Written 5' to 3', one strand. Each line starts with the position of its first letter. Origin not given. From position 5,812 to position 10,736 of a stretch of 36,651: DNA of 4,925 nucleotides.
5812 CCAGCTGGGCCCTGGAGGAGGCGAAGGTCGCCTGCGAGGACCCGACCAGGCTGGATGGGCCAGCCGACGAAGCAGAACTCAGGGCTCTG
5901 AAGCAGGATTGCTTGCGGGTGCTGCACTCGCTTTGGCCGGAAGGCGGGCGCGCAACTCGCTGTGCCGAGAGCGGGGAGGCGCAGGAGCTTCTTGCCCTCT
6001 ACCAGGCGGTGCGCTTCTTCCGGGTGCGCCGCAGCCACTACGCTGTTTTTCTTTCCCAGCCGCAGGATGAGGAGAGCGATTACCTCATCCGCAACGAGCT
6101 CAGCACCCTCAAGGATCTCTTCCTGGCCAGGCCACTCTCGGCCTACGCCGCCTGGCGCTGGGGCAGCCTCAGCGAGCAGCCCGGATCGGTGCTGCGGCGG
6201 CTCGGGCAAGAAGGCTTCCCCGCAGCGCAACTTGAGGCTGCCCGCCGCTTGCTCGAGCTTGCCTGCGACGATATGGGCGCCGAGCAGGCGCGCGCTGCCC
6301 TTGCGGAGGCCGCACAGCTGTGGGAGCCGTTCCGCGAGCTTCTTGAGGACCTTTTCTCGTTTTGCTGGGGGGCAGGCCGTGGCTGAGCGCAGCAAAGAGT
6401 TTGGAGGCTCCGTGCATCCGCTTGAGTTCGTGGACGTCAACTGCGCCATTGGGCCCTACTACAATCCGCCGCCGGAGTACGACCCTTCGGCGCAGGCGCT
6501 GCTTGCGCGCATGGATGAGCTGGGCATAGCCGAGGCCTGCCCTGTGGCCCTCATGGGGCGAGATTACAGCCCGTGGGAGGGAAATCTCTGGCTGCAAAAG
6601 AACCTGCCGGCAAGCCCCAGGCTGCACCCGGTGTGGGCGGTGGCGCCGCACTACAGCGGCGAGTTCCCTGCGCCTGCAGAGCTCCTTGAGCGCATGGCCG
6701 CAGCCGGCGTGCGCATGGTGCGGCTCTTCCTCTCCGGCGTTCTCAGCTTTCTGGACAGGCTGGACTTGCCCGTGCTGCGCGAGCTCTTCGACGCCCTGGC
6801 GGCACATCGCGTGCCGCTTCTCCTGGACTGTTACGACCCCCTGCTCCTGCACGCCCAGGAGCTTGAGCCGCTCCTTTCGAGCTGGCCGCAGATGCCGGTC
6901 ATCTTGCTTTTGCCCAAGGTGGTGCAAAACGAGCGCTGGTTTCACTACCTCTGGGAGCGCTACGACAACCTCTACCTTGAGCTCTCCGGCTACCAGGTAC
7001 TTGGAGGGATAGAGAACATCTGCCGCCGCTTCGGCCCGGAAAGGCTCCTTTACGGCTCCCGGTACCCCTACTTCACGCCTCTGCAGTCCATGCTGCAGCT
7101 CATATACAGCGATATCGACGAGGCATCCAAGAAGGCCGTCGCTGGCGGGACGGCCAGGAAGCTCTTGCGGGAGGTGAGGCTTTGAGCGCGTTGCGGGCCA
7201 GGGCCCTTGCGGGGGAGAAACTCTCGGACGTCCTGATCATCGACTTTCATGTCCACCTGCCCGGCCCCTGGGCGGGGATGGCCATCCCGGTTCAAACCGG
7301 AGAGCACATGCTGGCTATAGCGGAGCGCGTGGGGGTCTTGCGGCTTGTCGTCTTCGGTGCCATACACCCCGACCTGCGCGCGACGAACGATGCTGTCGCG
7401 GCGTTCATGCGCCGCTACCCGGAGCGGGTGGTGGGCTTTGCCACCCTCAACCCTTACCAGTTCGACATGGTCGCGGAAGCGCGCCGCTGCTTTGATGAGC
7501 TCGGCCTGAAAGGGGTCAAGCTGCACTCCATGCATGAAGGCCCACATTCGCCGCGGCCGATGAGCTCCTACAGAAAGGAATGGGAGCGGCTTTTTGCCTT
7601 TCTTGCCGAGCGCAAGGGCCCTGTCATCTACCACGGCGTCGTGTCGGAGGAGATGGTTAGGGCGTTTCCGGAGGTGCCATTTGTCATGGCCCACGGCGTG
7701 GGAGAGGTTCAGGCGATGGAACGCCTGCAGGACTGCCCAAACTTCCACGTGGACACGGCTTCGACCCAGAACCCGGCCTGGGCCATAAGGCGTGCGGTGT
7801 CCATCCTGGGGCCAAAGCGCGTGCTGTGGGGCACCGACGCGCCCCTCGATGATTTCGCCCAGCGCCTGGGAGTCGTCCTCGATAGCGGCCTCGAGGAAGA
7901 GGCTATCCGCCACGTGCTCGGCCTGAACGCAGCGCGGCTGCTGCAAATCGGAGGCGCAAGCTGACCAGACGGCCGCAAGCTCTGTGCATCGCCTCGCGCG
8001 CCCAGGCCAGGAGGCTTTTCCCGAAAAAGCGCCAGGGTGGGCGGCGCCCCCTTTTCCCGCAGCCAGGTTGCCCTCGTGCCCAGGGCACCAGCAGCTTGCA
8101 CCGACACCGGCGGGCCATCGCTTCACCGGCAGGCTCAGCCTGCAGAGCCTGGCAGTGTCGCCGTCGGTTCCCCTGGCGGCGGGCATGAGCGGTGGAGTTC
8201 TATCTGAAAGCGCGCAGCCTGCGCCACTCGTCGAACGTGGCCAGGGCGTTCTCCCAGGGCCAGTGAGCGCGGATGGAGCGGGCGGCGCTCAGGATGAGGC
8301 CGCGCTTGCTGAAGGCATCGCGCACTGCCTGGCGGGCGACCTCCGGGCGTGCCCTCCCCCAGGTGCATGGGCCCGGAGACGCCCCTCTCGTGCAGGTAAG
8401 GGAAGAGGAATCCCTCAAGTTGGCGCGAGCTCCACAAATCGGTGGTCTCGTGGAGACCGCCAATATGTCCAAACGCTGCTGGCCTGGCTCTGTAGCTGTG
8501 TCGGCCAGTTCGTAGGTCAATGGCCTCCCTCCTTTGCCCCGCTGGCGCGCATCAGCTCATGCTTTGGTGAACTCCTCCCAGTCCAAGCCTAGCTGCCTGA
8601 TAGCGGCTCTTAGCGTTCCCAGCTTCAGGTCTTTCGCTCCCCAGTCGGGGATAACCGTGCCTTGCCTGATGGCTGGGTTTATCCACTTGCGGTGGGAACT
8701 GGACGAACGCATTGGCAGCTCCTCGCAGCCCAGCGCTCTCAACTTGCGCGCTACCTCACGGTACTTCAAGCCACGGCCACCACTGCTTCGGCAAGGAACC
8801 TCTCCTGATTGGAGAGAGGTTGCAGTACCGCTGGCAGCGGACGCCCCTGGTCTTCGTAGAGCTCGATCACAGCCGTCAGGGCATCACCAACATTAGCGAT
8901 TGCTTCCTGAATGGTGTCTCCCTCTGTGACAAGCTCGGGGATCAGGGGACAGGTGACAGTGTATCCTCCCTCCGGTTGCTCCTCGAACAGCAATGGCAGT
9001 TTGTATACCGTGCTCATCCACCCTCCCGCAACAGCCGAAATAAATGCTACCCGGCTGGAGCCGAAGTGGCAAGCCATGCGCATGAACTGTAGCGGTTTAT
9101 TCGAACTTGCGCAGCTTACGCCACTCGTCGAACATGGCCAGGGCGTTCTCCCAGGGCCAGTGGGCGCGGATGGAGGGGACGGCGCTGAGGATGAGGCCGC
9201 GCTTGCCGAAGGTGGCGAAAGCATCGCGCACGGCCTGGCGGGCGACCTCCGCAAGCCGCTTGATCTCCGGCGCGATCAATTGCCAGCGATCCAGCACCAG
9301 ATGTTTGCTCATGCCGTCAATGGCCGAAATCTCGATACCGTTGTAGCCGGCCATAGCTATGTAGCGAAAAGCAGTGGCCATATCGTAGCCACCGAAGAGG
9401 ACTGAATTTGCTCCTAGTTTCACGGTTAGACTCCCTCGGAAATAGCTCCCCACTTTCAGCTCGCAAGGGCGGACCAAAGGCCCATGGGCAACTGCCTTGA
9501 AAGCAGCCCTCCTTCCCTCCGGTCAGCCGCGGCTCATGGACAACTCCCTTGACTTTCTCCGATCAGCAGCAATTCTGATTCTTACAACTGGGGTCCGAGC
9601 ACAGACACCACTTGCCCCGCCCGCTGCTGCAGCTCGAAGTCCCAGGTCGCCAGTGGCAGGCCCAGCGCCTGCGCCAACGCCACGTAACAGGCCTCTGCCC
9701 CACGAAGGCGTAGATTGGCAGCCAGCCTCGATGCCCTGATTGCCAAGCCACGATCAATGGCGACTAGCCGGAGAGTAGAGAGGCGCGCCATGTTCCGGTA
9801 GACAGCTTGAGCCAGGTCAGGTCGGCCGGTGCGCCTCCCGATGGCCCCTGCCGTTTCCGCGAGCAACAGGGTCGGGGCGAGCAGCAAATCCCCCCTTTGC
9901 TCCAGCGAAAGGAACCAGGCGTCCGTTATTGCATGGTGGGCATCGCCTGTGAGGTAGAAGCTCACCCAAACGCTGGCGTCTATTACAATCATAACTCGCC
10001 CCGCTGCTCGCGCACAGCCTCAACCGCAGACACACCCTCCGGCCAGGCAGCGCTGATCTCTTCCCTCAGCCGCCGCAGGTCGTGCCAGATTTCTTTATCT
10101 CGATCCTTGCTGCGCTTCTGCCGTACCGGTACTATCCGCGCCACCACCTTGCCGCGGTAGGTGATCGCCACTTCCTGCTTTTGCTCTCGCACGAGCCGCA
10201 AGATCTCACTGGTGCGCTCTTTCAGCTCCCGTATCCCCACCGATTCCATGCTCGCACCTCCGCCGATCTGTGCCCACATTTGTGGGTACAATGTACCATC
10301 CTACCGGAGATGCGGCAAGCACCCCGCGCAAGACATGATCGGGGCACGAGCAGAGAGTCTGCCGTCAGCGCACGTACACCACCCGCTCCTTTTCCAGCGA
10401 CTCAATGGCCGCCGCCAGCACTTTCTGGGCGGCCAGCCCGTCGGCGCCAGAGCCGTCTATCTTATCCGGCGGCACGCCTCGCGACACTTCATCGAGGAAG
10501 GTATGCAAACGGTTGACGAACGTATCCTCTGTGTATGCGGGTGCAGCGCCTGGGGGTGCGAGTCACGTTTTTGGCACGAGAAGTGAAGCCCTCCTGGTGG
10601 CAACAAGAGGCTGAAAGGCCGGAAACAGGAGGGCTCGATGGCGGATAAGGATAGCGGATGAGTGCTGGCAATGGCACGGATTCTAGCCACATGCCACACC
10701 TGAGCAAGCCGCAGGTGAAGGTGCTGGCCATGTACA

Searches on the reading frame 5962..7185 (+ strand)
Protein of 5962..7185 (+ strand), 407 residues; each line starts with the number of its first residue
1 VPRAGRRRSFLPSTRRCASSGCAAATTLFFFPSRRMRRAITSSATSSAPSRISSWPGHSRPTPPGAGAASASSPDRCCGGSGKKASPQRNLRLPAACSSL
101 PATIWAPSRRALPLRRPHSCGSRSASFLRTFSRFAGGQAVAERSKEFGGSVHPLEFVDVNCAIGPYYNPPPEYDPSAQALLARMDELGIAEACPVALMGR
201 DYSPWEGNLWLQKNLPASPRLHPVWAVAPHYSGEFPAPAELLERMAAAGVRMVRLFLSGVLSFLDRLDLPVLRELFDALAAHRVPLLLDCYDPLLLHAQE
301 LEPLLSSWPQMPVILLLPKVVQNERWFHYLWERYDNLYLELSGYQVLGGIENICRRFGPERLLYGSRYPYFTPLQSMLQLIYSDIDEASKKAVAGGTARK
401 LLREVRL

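Call 5: search_protein_families(library=pfam, proteins=[window:5962-7185:+])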
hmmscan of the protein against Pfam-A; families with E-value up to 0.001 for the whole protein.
window:5962-7185:+ (407 aa): 1 family
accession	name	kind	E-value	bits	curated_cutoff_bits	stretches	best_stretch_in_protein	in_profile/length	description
PF04909.20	Amidohydro_2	-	3.4e-13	50.5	26.4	1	172-403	35-288/289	Amidohydrolase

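Call 7: search_protein_families(library=ncbifam, proteins=[window:5962-7185:+], max_evalue=0.01)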
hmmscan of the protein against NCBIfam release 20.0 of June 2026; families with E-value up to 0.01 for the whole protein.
window:5962-7185:+ (407 aa): 0 families

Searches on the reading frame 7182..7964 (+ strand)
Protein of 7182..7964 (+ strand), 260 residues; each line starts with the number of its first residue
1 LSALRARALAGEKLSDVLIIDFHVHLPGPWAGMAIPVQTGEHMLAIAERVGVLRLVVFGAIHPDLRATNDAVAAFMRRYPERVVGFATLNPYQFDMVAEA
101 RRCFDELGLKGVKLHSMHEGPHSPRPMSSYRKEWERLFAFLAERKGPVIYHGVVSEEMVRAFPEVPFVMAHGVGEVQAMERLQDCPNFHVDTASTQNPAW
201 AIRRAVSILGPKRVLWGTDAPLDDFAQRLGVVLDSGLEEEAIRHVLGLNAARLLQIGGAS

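Call 5: search_protein_families(library=pfam, proteins=[window:7182-7964:+])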
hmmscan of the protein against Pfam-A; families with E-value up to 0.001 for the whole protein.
window:7182-7964:+ (260 aa): 1 family
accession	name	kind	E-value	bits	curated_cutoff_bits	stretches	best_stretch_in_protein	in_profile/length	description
PF04909.20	Amidohydro_2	-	7.5e-31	108.4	26.4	1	20-255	1-288/289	Amidohydrolase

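Call 7: search_protein_families(library=ncbifam, proteins=[window:7182-7964:+], max_evalue=0.01)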
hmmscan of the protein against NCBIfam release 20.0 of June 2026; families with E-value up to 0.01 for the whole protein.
window:7182-7964:+ (260 aa): 0 families

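Call 85: find_homologous_proteins(query=window:7182-7964:+, max_evalue=1e-10)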
Query window:7182-7964:+ (260 aa): 59 proteins with E <= 1e-10 among 5220 candidates.
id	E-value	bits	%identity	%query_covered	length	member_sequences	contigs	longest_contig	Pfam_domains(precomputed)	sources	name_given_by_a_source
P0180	5.8e-171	585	100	100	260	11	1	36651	PF04909.21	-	-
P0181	1.7e-115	403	69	98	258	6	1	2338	PF04909.21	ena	-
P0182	1.7e-110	386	68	98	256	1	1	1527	PF04909.21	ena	-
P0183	5.2e-109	382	67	99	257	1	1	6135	PF04909.21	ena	-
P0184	8.3e-107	374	65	98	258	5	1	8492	PF04909.21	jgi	-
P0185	3.1e-105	369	63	98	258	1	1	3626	PF04909.21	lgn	-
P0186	6.0e-104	365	64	98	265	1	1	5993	PF04909.21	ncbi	-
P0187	8.7e-104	365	61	99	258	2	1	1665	PF04909.21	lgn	-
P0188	1.4e-102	361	64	98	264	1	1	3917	PF04909.21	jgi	jgi:predicted TIM-barrel fold metal-dependent hydrolase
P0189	1.9e-101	357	61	98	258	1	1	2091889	PF04909.21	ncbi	-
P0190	2.1e-100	353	62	98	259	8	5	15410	PF04909.21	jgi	-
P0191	6.3e-99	349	63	98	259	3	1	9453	PF04909.21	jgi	-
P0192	3.1e-95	336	61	98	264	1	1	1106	PF04909.21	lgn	-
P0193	9.3e-95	335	60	98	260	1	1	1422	PF04909.21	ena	-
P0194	9.5e-93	328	60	98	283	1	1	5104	PF04909.21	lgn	-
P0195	1.1e-92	328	59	98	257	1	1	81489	PF04909.21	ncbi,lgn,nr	ncbi:MAG: amidohydrolase family protein [Anaerolineae bacterium]|nr:amidohydrolase family protein [A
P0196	1.5e-92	328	58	98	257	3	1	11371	PF04909.21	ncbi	ncbi:MAG: amidohydrolase family protein [Anaerolineae bacterium]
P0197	1.4e-90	321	57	99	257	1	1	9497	PF04909.21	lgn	-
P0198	1.6e-90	321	59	98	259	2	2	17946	PF04909.21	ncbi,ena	-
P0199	7.6e-89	316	58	99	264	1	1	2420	PF04909.21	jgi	jgi:predicted TIM-barrel fold metal-dependent hydrolase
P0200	5.2e-88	313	56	98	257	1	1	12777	PF04909.21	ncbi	-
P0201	9.3e-88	312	58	98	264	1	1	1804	PF04909.21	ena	-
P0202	5.6e-87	309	55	98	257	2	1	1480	PF04909.21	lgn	-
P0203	7.3e-87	309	57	98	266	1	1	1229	PF04909.21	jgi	jgi:predicted TIM-barrel fold metal-dependent hydrolase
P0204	2.9e-82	294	57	93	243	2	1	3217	PF04909.21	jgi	jgi:predicted TIM-barrel fold metal-dependent hydrolase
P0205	8.4e-81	289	54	98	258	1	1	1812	PF01026.28,PF04909.21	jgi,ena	-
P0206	1.1e-77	279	53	98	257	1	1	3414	PF04909.21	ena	-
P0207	1.3e-77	279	53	98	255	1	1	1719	PF04909.21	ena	-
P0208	5.7e-77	277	52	99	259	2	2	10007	PF04909.21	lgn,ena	-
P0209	4.3e-75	270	50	97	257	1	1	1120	PF04909.21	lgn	-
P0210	1.4e-74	269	53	95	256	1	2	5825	PF04909.21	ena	-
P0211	2.3e-73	265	51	98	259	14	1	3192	PF04909.21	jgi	-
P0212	1.3e-72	262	50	98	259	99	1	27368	PF04909.21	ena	-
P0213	2.7e-72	261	48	100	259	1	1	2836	PF04909.21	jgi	jgi:predicted TIM-barrel fold metal-dependent hydrolase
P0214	6.4e-71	257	49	98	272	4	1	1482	PF04909.21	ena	-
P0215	8.8e-68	247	48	99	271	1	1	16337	PF04909.21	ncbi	-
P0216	1.1e-67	246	46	98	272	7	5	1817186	PF04909.21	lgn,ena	-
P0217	1.7e-67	246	47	98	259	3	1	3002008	PF04909.21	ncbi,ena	-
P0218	2.8e-66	242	46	98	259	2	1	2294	PF04909.21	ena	-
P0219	7.9e-66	240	45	98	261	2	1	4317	PF04909.21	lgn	-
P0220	1.5e-63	233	46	97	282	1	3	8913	PF04909.21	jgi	jgi:predicted TIM-barrel fold metal-dependent hydrolase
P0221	1.5e-62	229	45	95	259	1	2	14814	PF04909.21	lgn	-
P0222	6.9e-62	227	46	98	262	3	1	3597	PF01026.28,PF04909.21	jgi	-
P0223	1.5e-61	226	48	96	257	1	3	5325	PF01026.28,PF04909.21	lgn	-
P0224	1.5e-61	226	45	97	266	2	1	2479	PF04909.21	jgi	jgi:uncharacterized protein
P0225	2.4e-61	225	48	99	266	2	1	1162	PF04909.21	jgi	-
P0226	9.7e-59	217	45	97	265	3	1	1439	PF04909.21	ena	-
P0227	3.4e-58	215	46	98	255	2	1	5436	PF04909.21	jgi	-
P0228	9.4e-58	214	46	97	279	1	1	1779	PF01026.28,PF04909.21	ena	-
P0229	5.3e-57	211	45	95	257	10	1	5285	PF01026.28,PF04909.21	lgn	-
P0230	1.2e-56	210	49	82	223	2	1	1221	PF04909.21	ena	-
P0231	1.4e-56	210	66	56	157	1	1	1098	PF04909.21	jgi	jgi:predicted TIM-barrel fold metal-dependent hydrolase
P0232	6.1e-56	208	55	66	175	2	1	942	PF04909.21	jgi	jgi:predicted TIM-barrel fold metal-dependent hydrolase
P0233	7.9e-56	207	44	95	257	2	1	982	PF04909.21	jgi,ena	-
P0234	5.8e-52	195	43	98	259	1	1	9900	PF04909.21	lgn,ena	-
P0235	1.0e-47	181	66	48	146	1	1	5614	PF04909.21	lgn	-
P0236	1.8e-21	95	35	84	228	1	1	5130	PF04909.21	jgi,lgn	jgi:hypothetical protein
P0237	2.8e-13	68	30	66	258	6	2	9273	PF04909.21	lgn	-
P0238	2.5e-11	62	30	92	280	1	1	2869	PF04909.21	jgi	-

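Call 95: predict_structure(alignment_id=A4)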
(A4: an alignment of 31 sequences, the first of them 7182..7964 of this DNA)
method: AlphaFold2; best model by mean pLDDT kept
length: 260 residues; sequences in the alignment: 31
mean_pLDDT: 94.0   pTM: 0.92
mean pLDDT of the five models: 94.0, 94.0, 93.0, 92.3, 90.8
residues with pLDDT >= 90: 221; 70-90: 32; 50-70: 5; < 50: 2
segments of 3 or more residues with pLDDT < 50: none
pLDDT, mean of each block of 10 residues (from residue 1): 92 91 89 79 94 95 90 98 97 96 98 93 92 98 98 95 98 97 99 92 98 97 92 97 98 80
secondary structure, 60 per line:
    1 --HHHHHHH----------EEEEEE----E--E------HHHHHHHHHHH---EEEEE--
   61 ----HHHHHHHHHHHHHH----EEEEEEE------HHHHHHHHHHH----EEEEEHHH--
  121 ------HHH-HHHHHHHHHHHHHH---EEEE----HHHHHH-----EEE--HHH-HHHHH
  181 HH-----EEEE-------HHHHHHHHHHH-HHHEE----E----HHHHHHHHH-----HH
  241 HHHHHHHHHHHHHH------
elements in order: H3-9 E20-25 H40-50 E54-58 H65-78 E83-89 H96-106 E111-115 H131-144 E148-151 H156-161 E167-169 H176-182 E188-191 H199-209 H225-233 H239-254

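Call 97: fold_search(model_id=the predicted structure, library=pdb)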
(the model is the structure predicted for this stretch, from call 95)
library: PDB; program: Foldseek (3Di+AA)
matches with E <= 10: 1751; with E <= 0.001: 200
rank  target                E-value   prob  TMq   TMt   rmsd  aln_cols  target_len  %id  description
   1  2dvu_C                9.4e-15  1.00  0.78  0.64   3.6       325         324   15  Crystal Structure of 2,6-Dihydroxybenzoate Decarboxylase Complexed with 2,6-Dihydroxybenzoate (released 2006-09-19)
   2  2dvt_C                3.9e-14  1.00  0.79  0.64   3.5       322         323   16  Crystal Structure of 2,6-Dihydroxybenzoate Decarboxylase from Rhizobium (released 2006-09-19)
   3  2dvt_D                4.6e-14  1.00  0.77  0.63   4.0       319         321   16  Crystal Structure of 2,6-Dihydroxybenzoate Decarboxylase from Rhizobium (released 2006-09-19)
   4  2dvt_B                6.6e-14  1.00  0.78  0.63   3.5       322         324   16  Crystal Structure of 2,6-Dihydroxybenzoate Decarboxylase from Rhizobium (released 2006-09-19)
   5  2dvt_A                8.8e-14  1.00  0.78  0.63   3.6       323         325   15  Crystal Structure of 2,6-Dihydroxybenzoate Decarboxylase from Rhizobium (released 2006-09-19)
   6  4l6d_A                1.3e-13  1.00  0.67  0.53   7.2       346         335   18  Crystal structure of 5-carboxyvanillate decarboxylase from Sphingomonas paucimobilis complexed with vanillic acid (released 2013-11-13)
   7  3s4t_G                2.3e-13  1.00  0.77  0.62   4.3       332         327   16  Crystal structure of putative amidohydrolase-2 (EFI-target 500288)from Polaromonas sp. JS666 (released 2011-08-24)
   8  3cjp_A                5.2e-13  1.00  0.71  0.71   4.2       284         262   20  Crystal structure of an uncharacterized amidohydrolase CAC3332 from Clostridium acetobutylicum (released 2008-03-25)
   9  2f6k_A                1.1e-12  1.00  0.73  0.63   4.9       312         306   19  Crystal Structure of Amidohydrorolase II; Northeast Structural Genomics Target LpR24 (released 2006-01-10)
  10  3nur                  1.1e-12  1.00  0.71  0.61   5.7       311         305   15  Crystal structure of a putative amidohydrolase from Staphylococcus aureus (released 2011-07-13)
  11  4qro_E                1.3e-12  1.00  0.74  0.60   5.2       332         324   16  CRYSTAL STRUCTURE of DIHYDROXYBENZOIC ACID DECARBBOXYLASE BPRO_2061 (TARGET EFI-500288) FROM POLAROMONAS SP. JS666 WIT (released 2014-08-06)
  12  3s4t_A                2.4e-12  1.00  0.76  0.61   4.2       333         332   16  Crystal structure of putative amidohydrolase-2 (EFI-target 500288)from Polaromonas sp. JS666 (released 2011-08-24)
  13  3s4t_C                3.2e-12  1.00  0.77  0.62   4.3       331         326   16  Crystal structure of putative amidohydrolase-2 (EFI-target 500288)from Polaromonas sp. JS666 (released 2011-08-24)
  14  6m53_C                3.6e-12  1.00  0.75  0.61   4.6       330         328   14  Crystal structure of 2, 3-dihydroxybenzoic acid decarboxylase from Fusarium oxysporum (released 2020-07-15)
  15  4qro_G                4.1e-12  1.00  0.74  0.60   4.4       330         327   16  CRYSTAL STRUCTURE of DIHYDROXYBENZOIC ACID DECARBBOXYLASE BPRO_2061 (TARGET EFI-500288) FROM POLAROMONAS SP. JS666 WIT (released 2014-08-06)
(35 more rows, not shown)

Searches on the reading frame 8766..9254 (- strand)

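Call 47: search_protein_families(library=pfam, proteins=[window:8766-9254:-], max_evalue=1)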
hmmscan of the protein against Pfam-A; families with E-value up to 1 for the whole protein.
window:8766-9254:- (162 aa): 2 families
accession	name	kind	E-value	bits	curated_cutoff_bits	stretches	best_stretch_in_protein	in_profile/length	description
PF15919.11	HicB_lk_antitox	-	2e-05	25.2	27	1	87-151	2-68/123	HicB_like antitoxin of bacterial toxin-antitoxin system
PF19692.4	DUF6193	-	0.17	12.3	26.9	1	92-126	67-101/112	Family of unknown function (DUF6193)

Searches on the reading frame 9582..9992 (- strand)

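Call 5: search_protein_families(library=pfam, proteins=[window:9582-9992:-])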
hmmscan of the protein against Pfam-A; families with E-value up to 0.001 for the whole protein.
window:9582-9992:- (136 aa): 1 family
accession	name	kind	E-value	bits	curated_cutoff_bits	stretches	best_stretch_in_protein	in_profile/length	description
PF01850.27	PIN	-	2.4e-12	48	23.6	1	2-124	1-117/120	PIN domain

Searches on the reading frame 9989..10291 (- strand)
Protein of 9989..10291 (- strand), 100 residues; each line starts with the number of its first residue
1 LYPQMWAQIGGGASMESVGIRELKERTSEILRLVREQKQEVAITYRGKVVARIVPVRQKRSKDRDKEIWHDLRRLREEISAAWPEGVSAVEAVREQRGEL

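Call 47: search_protein_families(library=pfam, proteins=[window:9989-10291:-], max_evalue=1)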
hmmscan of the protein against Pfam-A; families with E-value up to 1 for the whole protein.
window:9989-10291:- (100 aa): 5 families
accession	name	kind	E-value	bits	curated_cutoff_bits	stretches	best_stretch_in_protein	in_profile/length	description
PF02604.26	PhdYeFM_antitox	-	2.1e-09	37.4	29.8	1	15-60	1-46/74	Antitoxin Phd_YefM, type II toxin-antitoxin system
PF25497.1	COR-B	-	0.027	14.7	27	1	25-85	67-127/145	C-terminal of Roc, COR-B domain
PF25089.1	DUF7804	-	0.069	13.8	27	1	26-97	14-80/84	Domain of unknown function (DUF7804)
PF10654.15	DUF2481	-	0.069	13.6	27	1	16-60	22-64/126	Protein of unknown function (DUF2481)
PF24534.1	HMA_PCA1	-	0.14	12.3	24.5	0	77-96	18-37/68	PCA1 HMA heavy metal-associated domain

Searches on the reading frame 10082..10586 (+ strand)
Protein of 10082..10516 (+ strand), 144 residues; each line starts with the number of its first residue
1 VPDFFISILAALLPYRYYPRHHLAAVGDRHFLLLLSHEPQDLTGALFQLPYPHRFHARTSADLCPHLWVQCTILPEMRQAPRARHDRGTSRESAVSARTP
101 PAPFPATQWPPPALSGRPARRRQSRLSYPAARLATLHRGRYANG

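Call 47: search_protein_families(library=pfam, proteins=[window:10082-10516:+, window:10161-10586:+], max_evalue=1)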
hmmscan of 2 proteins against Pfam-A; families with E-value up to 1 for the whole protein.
window:10082-10516:+ (144 aa): 0 families

window:10161-10586:+ (141 aa): 0 families
